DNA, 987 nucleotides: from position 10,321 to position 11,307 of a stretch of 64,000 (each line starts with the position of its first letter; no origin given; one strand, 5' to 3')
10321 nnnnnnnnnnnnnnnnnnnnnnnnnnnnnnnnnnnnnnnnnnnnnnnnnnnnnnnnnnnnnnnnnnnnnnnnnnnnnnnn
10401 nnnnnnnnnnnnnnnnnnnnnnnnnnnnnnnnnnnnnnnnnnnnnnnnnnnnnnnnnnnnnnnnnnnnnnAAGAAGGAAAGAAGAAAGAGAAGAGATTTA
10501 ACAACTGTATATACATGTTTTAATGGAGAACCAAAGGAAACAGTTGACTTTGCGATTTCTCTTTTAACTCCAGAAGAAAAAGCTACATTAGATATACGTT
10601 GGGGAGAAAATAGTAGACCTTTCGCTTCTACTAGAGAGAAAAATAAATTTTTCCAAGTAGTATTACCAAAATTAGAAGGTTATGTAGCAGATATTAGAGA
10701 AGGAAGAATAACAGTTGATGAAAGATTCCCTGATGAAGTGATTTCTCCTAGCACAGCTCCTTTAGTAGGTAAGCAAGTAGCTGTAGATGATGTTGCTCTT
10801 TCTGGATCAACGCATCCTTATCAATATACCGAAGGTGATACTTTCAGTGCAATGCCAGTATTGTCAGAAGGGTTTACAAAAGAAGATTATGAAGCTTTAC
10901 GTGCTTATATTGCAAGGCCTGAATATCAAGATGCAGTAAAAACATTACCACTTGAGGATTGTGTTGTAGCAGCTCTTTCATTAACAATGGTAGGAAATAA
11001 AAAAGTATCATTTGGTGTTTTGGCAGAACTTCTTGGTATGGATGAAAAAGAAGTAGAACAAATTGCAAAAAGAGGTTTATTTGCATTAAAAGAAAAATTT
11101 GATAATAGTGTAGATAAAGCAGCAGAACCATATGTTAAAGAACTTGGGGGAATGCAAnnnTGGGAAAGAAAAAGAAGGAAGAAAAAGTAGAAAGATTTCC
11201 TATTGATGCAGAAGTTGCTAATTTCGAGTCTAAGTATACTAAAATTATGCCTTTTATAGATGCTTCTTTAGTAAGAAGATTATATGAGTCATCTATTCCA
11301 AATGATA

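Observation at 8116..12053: Housekeeping-type sigma factor with a 550 aa C-terminal extension containing duplicated region-4-like modules, coupled to a downstream gene ending in another region-4-like HTH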

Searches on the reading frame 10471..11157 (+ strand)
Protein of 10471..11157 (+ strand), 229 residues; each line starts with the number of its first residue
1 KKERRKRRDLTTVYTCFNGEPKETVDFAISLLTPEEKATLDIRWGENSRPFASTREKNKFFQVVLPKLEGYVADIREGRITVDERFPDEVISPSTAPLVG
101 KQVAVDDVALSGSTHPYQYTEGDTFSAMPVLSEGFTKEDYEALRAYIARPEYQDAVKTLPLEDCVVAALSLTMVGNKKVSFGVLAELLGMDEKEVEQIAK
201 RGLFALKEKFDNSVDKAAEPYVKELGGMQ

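Call 31: find_related_loci(query=window:10471-11157:+, collection=genome_contigs, flank=6000)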
Query window:10471-11157:+ (229 aa) in genome_contigs; peptide patterns used: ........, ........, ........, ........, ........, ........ (x = any residue, [..] = any of these).
198 stretches matched a pattern; 1 encode a relative of the query (tblastn E <= 1e-3); 1 distinct loci.
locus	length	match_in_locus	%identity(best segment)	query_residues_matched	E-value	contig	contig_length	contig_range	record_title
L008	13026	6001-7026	86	1-229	1e-133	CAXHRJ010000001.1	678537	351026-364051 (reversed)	MAG: uncultured Bacilli bacterium isolate ena-SAMPLE-TAB-22-03-2024-10:43:23:847-115527 genome assembly, contig: NODE_7_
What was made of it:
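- Tried and rejected: The genome_contigs scan returned only one locus, 'uncultured Bacilli bacterium' (call 31).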

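Call 37: find_homologous_proteins(query=A4, max_evalue=0.00001)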
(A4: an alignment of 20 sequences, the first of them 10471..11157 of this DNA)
Query A4 (20 sequences) (229 aa, profile of the alignment): 25 proteins with E <= 0.00001 among 8000 candidates.
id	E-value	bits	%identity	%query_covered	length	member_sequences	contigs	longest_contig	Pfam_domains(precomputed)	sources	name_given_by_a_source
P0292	4.7e-88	313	23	94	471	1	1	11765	PF04545.23,PF04542.21,PF08281.19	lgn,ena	-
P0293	5.5e-85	303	27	96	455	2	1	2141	PF04545.23,PF04542.21,PF08281.19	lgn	-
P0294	1.8e-84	301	24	93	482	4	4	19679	PF04545.23,PF04542.21,PF08281.19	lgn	-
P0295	1.8e-81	291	24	99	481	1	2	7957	PF04545.23,PF04542.21,PF08281.19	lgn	-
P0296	2.0e-81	291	22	93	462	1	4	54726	PF04545.23,PF04542.21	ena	-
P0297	2.8e-79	284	23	92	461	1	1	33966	PF04545.23,PF04542.21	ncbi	-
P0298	4.6e-78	280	23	93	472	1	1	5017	PF13684.12,PF04545.23,PF04542.21,PF08281.19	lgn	-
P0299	5.9e-78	280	22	95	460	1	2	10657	PF04545.23,PF04542.21,PF08281.19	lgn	-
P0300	7.7e-77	276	26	93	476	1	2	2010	PF04545.23,PF04542.21,PF08281.19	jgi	-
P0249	2.5e-73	265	20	92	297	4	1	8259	PF04545.23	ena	-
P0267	8.5e-71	256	22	91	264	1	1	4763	-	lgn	-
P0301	5.5e-70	254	27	91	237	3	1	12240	PF04545.23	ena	-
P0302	2.3e-68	248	22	94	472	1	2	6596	PF04545.23,PF04542.21,PF08281.19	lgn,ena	-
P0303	1.3e-67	246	24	91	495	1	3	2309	PF04545.23,PF04542.21,PF08281.19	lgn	-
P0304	3.3e-65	238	24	93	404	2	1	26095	PF04545.23,PF04539.23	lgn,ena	-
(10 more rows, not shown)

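Call 38: find_encoding_contigs(protein=P0296, flank=8000, max_places=2)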
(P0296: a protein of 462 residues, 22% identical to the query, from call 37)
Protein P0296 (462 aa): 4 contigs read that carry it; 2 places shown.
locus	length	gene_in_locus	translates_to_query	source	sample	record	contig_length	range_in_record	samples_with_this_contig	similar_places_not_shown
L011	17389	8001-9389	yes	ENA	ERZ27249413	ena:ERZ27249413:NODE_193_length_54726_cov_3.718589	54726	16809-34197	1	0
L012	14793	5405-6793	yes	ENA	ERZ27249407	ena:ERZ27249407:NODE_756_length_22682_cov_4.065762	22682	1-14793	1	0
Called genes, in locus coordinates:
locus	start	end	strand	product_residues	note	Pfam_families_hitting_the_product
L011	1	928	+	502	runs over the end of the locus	-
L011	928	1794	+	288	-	PF04893:Yip1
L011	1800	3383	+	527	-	PF14903:WG_beta_rep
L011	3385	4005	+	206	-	PF13240:Zn_Ribbon_1 (weak)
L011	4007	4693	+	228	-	-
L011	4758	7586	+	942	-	PF13240:Zn_Ribbon_1 (weak), PF00092:VWA, PF13519:VWA_2 (weak)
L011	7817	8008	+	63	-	-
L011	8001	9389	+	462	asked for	PF04542:Sigma70_r2, PF04545:Sigma70_r4 (weak)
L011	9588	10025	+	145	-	PF13527:Acetyltransf_9, PF13673:Acetyltransf_10 (weak), PF00583:Acetyltransf_1, PF13508:Acetyltransf_7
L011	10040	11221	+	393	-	-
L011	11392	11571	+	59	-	PF00584:SecE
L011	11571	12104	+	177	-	PF02357:NusG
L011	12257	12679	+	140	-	PF03946:Ribosomal_L11_N, PF00298:Ribosomal_L11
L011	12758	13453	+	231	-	PF00687:Ribosomal_L1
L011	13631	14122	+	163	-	PF00466:Ribosomal_L10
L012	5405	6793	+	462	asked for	PF04542:Sigma70_r2, PF04545:Sigma70_r4 (weak)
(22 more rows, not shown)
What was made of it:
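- Tried and rejected: The idea that short tailed sigmas are SigH orthologs, based on P0296 lying upstream of secE-nusG (call 38), was dropped.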

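Call 39: search_dna_similar(query=P0301, collection=phages, mode=protein, max_evalue=0.001, max_rows=15)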
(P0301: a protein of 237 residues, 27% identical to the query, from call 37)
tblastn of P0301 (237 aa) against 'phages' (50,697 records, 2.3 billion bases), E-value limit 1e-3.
No match.

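Call 41: predict_structure(alignment_id=A4)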
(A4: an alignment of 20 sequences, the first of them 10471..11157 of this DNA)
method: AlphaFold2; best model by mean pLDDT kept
length: 229 residues; sequences in the alignment: 20
mean_pLDDT: 73.4   pTM: 0.39
mean pLDDT of the five models: 73.4, 70.2, 69.5, 69.4, 68.9
residues with pLDDT >= 90: 56; 70-90: 108; 50-70: 13; < 50: 52
segments of 3 or more residues with pLDDT < 50: 1-7, 86-129
pLDDT, mean of each block of 10 residues (from residue 1): 49 86 92 93 82 90 95 92 53 35 33 35 44 72 80 77 84 81 91 90 84 84 67
secondary structure, 60 per line:
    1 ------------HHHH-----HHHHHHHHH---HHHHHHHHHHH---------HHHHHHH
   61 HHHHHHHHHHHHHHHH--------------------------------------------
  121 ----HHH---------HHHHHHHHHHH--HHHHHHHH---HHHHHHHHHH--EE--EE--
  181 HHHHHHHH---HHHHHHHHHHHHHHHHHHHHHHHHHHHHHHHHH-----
elements in order: H13-16 H22-30 H34-44 H54-76 H137-147 H150-157 H161-170 H181-188 H192-224
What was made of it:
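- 10837..11157 (+): Module C (residues 908-1014): a complete sigma-4-like fold (4.1 plus HTH) with one extra N-terminal helix, a long C-terminal helix and an acidic 'recognition' helix. AF2 model (call 41).
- On Sigma-70 region 4 domain: module C: AF2 helices at 150-157, 161-170, 181-188 and 192-224 (call 41).
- Loss of DNA-reading features: B has no HTH (call 41). B lacks an HTH (call 41).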

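Call 44: fold_search(model_id=the predicted structure, library=pdb)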
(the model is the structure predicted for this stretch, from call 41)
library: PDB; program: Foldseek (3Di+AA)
matches with E <= 10: 229; with E <= 0.001: 0
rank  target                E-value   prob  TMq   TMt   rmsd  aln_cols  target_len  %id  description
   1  8hkc_E                8.9e-02  0.85  0.24  0.21  17.6       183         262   15  Cryo-EM structure of E. coli RNAP sigma32 complex (released 2023-05-31)
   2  5tjg_F                1.1e-01  0.98  0.26  0.18  21.0       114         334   17  Thermus aquaticus delta1.1-sigmaA holoenzyme/downstream-fork promoter complex with an open clamp (released 2017-06-21)
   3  8dy9_F                1.2e-01  0.82  0.23  0.18  19.9       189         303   13  Streptomyces venezuelae RNAP unconstrained open promoter complex with WhiA and WhiB transcription factors (released 2023-03-01)
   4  9a7s_A                1.4e-01  0.87  0.25  0.23  20.8       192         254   14  Integrative model of RPSD-RPOB by crosslinking MS and deep learning (released 2024-09-18)
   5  7p5x_AF               1.9e-01  0.75  0.26  0.19  20.5       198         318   13  Mycobacterial RNAP with transcriptional activator PafBC (released 2021-12-22)
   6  6lts_F                2.2e-01  0.72  0.25  0.18  17.5       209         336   12  Crystal structure of Thermus thermophilus transcription initiation complex comprising a truncated sigma finger (released 2020-03-11)
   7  9a50_A                2.2e-01  0.63  0.23  0.20  18.6       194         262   14  Integrative model of RPSB-RPOC by crosslinking MS and deep learning (released 2024-09-18)
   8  5zx2_F                2.3e-01  0.69  0.24  0.31  19.5       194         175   14  Mycobacterium tuberculosis RNA polymerase transcription initiation complex with ECF sigma factor sigma H and 7nt RNA (released 2019-03-20)
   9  9e85_F                2.7e-01  0.66  0.23  0.17  17.7       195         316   12  De Novo Mycobacterium tuberculosis transcription initiation promoter complex with 6-mer RNA and closed Beta' clamp (RN (released 2025-10-01)
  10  6dv9_F                3.0e-01  0.57  0.22  0.29  20.9       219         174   17  Crystal structure of Mycobacterium tuberculosis transcription initiation complex(ECF sigma factor L) containing 5nt RN (released 2019-02-20)
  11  4g6d_A                3.3e-01  1.00  0.22  0.69   2.9        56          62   18  G1 ORF67 / Staphyloccus aureus sigmaA domain 4 complex (released 2013-01-23)
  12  5e18_F                3.3e-01  0.93  0.25  0.18  17.8       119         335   17  T. thermophilus transcription initiation complex having a YYY discriminator sequence and a nontemplate-strand length c (released 2016-03-09)
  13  4g7h_F                3.3e-01  0.87  0.25  0.17  21.3       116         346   16  Crystal structure of Thermus thermophilus transcription initiation complex (released 2012-10-31)
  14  6edt_F                3.4e-01  0.63  0.25  0.19  20.1       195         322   13  Mycobacterium tuberculosis RNAP open promoter complex with RbpA/CarD and AP3 promoter (released 2018-11-21)
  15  8d5v_D                3.6e-01  0.99  0.24  0.52   7.8        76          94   14  WhiB6 bound to the SigmaAr4-RNAP Beta flap tip chimera (released 2023-06-14)
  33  1ku3                  6.3e-01  0.99  0.22  0.74   2.5        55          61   16  Crystal Structure of Thermus aquaticus RNA Polymerase Sigma Subunit Fragment, Region 4 (released 2002-04-03)
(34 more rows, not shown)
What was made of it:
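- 10837..11157 (+): Foldseek: 1ku3 TM 0.74, rmsd 2.5 A; 4g6d_A TM 0.69 (call 44).
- On Sigma-70 region 4 domain: module C: Foldseek: 1ku3 TM 0.74, rmsd 2.5 A; 4g6d_A TM 0.69; probability 0.99-1.00 (call 44).
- All top structural matches are sigma factors (call 44).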

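Call 59: search_protein_families(library=ncbifam, proteins=[P0301, P0296], max_evalue=0.01)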
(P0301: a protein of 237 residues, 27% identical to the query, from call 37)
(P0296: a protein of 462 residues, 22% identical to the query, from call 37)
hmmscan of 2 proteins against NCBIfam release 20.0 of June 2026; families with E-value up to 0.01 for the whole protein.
P0301 (237 aa): 18 families
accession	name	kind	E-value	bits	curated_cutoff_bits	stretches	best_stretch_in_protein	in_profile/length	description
TIGR02997.1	Sig70-cyanoRpoD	subfamily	5.6e-07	29.1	384.5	1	146-205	236-295/298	RNA polymerase sigma factor, RpoD/SigA family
NF004471.0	PRK05803.1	subfamily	2.9e-06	26.7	252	1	146-205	163-222/235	RNA polymerase sporulation sigma factor SigK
TIGR02846.1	spore_sigmaK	equivalog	3.5e-06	26.7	298.65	1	96-205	116-220/227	RNA polymerase sporulation sigma factor SigK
TIGR02393.1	RpoD_Cterm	equivalog_domain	4.6e-06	26.4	354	0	91-205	114-222/238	RNA polymerase sigma factor RpoD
NF005920.0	PRK07921.1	subfamily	4.6e-06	25.9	464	1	130-204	239-311/328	RNA polymerase sigma factor SigB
NF005785.0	PRK07598.1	equivalog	5.5e-06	25.5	554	1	134-205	327-396/415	RNA polymerase sigma factor SigC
NF005642.0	PRK07405.1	subfamily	6.6e-06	25.5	524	1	135-212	235-313/318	RNA polymerase sigma factor SigD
NF004615.0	PRK05949.1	subfamily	1.1e-05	24.5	530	1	133-206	242-313/327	RNA polymerase sigma factor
TIGR02937.1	sigma70-ECF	superfamily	2.2e-05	24.1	42.9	0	31-59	108-136/165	sigma-70 family RNA polymerase sigma factor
NF006666.0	PRK09210.1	equivalog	0.00014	21.3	572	0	133-204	284-353/370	RNA polymerase sigma factor RpoD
TIGR02952.1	Sig70_famx2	equivalog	0.0003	20.7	206.45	0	26-86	108-167/170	ECF subfamily RNA polymerase sigma factor, BldN family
NF006158.0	PRK08301.1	equivalog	0.00055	19.5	339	0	146-212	172-238/241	RNA polymerase sporulation sigma factor SigE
NF004561.0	PRK05901.1-3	equivalog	0.0014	17.8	582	0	152-199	468-515/537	RNA polymerase sigma factor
NF041931.2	MzaA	equivalog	0.0018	17.2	800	0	89-196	587-690/726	MZA anti-phage system associated sigma-70 family RNA polymerase sigma factor MzaA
NF004560.0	PRK05901.1-1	equivalog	0.0035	16.5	711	0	155-199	450-494/516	RNA polymerase sigma factor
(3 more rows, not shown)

P0296 (462 aa): 59 families (the best 25 are shown)
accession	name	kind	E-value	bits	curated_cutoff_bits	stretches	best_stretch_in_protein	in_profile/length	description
NF004471.0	PRK05803.1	subfamily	1.2e-49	168.7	252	1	10-212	27-227/235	RNA polymerase sporulation sigma factor SigK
TIGR02846.1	spore_sigmaK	equivalog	1.6e-45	155.4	298.65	1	11-209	26-222/227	RNA polymerase sporulation sigma factor SigK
NF006158.0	PRK08301.1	equivalog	5.6e-45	153.7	339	1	9-208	35-232/241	RNA polymerase sporulation sigma factor SigE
TIGR02835.1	spore_sigmaE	equivalog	2.9e-42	144.7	348.6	1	9-209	28-226/234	RNA polymerase sporulation sigma factor SigE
NF004052.0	PRK05572.1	subfamily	1.9e-34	119.4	311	2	13-105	12-103/252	SigF/SigG family RNA polymerase sporulation sigma factor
TIGR02980.1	SigBFG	subfamily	2.1e-31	109.4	234.35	2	32-107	2-76/227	SigB/SigF/SigG family RNA polymerase sigma factor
TIGR02885.1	spore_sigF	equivalog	3.9e-31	108.6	321.45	2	23-105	1-82/231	RNA polymerase sporulation sigma factor SigF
NF041931.2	MzaA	equivalog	3.7e-28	98.8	800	2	13-95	456-536/726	MZA anti-phage system associated sigma-70 family RNA polymerase sigma factor MzaA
NF004207.0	PRK05657.1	equivalog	2.3e-24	86.4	394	2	15-99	71-154/329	RNA polymerase sigma factor RpoS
TIGR02937.1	sigma70-ECF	superfamily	2.9e-24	85.6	42.9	1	33-211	1-163/165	sigma-70 family RNA polymerase sigma factor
TIGR02997.1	Sig70-cyanoRpoD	subfamily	4.5e-24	85.2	384.5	2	26-111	67-148/298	RNA polymerase sigma factor, RpoD/SigA family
TIGR02394.1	rpoS_proteo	equivalog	5.2e-24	85.2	378.7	2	15-99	28-111/285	RNA polymerase sigma factor RpoS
NF006071.0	PRK08215.1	equivalog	4.9e-23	82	372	2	10-121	15-122/258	RNA polymerase sporulation sigma factor SigG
TIGR02393.1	RpoD_Cterm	equivalog_domain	2.1e-22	79.9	354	3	34-99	1-65/238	RNA polymerase sigma factor RpoD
TIGR02850.1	spore_sigG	equivalog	5.2e-22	78.5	457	2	10-122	12-120/254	RNA polymerase sporulation sigma factor SigG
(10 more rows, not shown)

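Call 60: search_protein_families(library=padloc, proteins=[P0301, P0296], max_evalue=0.01)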
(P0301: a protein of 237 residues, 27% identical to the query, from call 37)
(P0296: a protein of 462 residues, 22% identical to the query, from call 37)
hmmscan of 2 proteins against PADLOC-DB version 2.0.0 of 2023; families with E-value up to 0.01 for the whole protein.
P0301 (237 aa): 0 families

P0296 (462 aa): 1 family
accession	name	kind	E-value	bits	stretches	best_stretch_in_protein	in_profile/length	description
PDLC02203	MzaA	-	1.6e-14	51.1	2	31-99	427-494/683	-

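Call 61: search_protein_families(library=phrogs, proteins=[P0301, P0296], max_evalue=0.01)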
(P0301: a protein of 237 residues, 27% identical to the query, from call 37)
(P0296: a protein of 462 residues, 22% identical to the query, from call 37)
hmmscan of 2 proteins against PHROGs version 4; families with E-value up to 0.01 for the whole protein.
P0301 (237 aa): 4 families
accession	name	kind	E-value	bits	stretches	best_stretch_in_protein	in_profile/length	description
phrog_3512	-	transcription regulation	0.00044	21.4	0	40-91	65-116/130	sigma factor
phrog_1190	-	transcription regulation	0.0024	18.7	0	28-58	99-129/167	RNA polymerase sigma factor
phrog_351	-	transcription regulation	0.003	17.2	0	29-57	664-692/928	RNA polymerase sigma factor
phrog_37597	-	unknown function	0.0068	17.7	0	116-143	11-38/75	-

P0296 (462 aa): 4 families
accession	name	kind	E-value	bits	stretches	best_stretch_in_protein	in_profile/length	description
phrog_351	-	transcription regulation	2.7e-49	169.6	1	13-240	483-759/928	RNA polymerase sigma factor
phrog_21612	-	transcription regulation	1.5e-10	41.3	1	29-105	9-84/600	RNA polymerase sigma factor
phrog_1740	-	transcription regulation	8.7e-07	28.8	1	21-217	44-220/567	RNA polymerase sigma factor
phrog_3512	-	transcription regulation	1.7e-06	29.2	0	149-214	55-114/130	sigma factor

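Call 67: search_dna_similar(query=P0301, collection=plasmids, mode=protein, max_evalue=0.001, max_rows=15)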
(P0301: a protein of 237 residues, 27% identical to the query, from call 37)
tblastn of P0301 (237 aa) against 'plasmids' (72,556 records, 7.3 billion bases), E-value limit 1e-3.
Records with a match: 1; places in all: 1; records where one place covers at least 80% of the query: 0.
Best place of each record, by identity: <60% 1.
By first word of the organism name: Deinococcus 1.
By predicted mobility (MOB-suite, as given by PLSDB): non-mobilizable 1.
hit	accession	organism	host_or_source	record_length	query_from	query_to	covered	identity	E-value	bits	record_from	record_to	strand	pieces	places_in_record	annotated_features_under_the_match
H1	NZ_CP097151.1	Deinococcus sp. QL22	-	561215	155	216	26%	33.8%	1e-3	47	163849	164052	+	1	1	sigma-70 family RNA polymerase sigma factor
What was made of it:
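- Tried and rejected: In plasmids it found one marginal match, on the sigma-4 part of a Deinococcus sigma (calls 39, 67).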

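Call 70: find_encoding_contigs(protein=P0297, flank=6000, max_places=1)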
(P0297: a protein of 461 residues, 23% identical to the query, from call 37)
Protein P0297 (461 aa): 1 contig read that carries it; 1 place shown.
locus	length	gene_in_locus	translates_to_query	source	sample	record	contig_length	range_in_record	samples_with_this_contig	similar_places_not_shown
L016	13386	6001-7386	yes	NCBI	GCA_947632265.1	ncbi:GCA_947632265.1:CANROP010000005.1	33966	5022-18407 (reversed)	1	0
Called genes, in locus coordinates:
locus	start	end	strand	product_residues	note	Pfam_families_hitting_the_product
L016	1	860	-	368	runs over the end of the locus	-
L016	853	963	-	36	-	-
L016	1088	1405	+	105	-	-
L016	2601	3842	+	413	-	PF13173:AAA_14, PF13635:DUF4143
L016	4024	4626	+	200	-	-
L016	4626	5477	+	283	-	PF08843:AbiEii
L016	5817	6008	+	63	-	-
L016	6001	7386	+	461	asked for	PF04542:Sigma70_r2, PF04545:Sigma70_r4 (faint)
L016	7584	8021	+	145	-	PF13527:Acetyltransf_9, PF13673:Acetyltransf_10 (weak), PF00583:Acetyltransf_1, PF13508:Acetyltransf_7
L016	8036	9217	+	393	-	-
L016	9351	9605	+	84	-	-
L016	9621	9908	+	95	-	PF06013:WXG100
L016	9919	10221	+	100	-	PF06013:WXG100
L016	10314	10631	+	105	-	-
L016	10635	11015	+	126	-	-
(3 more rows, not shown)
